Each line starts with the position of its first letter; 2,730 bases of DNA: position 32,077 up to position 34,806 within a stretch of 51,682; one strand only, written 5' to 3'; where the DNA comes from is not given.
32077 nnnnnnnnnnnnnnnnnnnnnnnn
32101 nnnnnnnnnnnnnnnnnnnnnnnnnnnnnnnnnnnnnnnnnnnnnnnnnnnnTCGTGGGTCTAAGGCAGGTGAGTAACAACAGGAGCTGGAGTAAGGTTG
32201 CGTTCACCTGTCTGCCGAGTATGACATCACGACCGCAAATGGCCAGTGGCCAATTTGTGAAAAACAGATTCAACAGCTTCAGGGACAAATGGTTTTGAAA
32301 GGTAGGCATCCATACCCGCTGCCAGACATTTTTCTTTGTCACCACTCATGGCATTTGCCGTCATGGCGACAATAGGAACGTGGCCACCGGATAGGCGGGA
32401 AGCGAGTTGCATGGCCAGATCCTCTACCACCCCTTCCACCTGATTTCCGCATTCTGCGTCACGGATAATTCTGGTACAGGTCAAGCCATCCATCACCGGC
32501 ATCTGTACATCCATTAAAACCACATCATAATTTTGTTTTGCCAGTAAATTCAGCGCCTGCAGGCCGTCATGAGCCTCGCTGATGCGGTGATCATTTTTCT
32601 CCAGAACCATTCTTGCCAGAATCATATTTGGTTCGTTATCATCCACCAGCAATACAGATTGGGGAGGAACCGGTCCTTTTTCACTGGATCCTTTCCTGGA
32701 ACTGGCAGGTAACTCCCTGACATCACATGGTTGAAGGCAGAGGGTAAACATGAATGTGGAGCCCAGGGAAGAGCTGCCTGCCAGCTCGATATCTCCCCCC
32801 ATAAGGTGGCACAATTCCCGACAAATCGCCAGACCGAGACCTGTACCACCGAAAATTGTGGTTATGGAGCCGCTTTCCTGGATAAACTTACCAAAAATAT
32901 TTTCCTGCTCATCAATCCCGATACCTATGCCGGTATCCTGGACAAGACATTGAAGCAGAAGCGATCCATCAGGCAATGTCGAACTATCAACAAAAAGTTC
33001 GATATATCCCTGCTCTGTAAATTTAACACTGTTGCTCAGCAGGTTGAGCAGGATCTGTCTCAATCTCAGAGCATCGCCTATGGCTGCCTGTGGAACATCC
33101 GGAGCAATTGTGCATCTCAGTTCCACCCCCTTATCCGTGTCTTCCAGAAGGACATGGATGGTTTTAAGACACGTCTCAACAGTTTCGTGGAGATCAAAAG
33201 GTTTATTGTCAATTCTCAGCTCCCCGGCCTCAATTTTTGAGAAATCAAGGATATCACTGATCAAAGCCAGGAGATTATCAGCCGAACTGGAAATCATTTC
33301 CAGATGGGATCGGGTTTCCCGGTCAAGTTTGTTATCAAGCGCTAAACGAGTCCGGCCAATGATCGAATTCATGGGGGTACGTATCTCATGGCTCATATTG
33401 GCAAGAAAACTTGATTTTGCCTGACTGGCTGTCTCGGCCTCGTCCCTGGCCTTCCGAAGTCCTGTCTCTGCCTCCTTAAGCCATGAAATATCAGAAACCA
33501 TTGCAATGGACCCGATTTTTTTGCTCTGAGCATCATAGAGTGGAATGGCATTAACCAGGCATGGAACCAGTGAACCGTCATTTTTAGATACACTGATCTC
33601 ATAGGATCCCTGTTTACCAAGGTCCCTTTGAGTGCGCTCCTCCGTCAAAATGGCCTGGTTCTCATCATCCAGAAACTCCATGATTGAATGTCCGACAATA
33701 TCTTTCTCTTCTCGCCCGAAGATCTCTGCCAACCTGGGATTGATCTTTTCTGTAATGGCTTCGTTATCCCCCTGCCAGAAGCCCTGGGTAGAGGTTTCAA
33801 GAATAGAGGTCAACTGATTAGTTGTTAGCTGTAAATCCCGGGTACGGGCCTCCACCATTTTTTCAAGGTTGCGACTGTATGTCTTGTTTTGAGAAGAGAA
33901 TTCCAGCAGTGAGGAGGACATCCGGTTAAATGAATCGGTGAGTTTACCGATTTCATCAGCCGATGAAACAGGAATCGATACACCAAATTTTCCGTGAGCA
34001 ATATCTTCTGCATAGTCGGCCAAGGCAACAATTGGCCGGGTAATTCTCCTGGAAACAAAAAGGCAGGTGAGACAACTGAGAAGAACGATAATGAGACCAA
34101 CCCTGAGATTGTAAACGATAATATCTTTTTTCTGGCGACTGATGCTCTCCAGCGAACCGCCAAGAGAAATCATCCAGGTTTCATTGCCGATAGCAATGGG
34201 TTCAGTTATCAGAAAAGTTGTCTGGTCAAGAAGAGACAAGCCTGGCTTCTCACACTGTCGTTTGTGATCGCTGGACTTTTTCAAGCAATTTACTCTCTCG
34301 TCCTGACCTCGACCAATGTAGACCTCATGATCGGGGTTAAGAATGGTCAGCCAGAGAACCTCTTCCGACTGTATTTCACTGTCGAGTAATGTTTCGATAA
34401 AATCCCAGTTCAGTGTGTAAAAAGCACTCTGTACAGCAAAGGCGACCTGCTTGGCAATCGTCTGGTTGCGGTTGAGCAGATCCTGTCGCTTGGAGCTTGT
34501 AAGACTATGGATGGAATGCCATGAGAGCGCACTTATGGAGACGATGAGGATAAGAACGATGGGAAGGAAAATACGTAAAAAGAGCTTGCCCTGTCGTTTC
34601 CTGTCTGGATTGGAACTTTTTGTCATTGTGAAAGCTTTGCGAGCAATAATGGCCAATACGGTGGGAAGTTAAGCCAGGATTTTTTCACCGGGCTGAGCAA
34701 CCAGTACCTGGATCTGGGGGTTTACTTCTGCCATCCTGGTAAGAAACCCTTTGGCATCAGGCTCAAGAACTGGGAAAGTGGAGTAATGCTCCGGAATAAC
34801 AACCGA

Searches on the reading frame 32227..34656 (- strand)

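Call 52: search_protein_families(library=pfam, proteins=[window:32227-34656:-], max_evalue=0.00001)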
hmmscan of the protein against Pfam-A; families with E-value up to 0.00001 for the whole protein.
window:32227-34656:- (809 aa): 7 families
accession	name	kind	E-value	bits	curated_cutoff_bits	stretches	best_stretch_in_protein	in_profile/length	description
PF02518.31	HATPase_c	-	3.6e-23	82.6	26.4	1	527-642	1-110/111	Histidine kinase-, DNA gyrase B-, and HSP90-like ATPase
PF00072.30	Response_reg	-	4.3e-23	82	30.2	1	668-735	1-68/111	Response regulator receiver domain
PF00512.31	HisKA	-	2.4e-19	69.6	26.9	1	413-478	1-66/66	His Kinase A (phospho-acceptor) domain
PF00672.30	HAMP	-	5.2e-14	52.7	25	1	200-251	1-52/53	HAMP domain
PF13426.13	PAS_9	-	9.1e-12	45.6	27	1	297-391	9-102/103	PAS domain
PF00989.32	PAS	-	4.4e-09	36.8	22.6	1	282-390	3-113/113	PAS fold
PF08448.16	PAS_4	-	1.9e-06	28.5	23.1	1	297-391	12-106/110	PAS fold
